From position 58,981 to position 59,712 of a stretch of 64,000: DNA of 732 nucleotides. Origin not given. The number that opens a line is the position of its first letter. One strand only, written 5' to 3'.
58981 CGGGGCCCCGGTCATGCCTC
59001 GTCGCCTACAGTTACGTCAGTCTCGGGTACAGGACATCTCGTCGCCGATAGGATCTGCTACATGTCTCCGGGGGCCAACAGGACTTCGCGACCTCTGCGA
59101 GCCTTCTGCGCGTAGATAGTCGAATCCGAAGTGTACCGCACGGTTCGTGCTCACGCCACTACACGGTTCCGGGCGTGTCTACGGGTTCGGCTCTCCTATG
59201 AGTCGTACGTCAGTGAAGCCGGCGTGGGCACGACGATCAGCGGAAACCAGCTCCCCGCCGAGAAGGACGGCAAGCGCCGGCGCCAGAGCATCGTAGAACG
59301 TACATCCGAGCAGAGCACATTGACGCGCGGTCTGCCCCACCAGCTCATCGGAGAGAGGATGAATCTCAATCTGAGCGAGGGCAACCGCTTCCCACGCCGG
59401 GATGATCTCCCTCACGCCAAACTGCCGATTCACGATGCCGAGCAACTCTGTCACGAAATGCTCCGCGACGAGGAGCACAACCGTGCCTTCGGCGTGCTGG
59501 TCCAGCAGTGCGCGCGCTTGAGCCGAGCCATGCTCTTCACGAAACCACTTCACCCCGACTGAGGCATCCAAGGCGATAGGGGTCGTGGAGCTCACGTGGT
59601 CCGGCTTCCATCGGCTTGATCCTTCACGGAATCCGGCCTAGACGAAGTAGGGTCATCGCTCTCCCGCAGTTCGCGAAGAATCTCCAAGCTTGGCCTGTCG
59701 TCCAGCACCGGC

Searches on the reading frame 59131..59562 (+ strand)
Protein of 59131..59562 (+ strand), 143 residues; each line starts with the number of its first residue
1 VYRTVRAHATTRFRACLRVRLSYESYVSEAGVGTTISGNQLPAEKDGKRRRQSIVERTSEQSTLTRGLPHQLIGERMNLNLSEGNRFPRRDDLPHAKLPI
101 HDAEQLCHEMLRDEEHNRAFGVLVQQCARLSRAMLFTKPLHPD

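Call 39: search_protein_families(library=pfam, proteins=[window:59131-59562:+], max_evalue=0.001)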
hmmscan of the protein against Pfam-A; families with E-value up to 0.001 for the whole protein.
window:59131-59562:+ (143 aa): 0 families

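Call 56: find_encoding_contigs(protein=window:59131-59562:+, flank=10000, max_places=2)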
Protein window:59131-59562:+ (143 aa): no gene with exactly this product is on record in the collection.
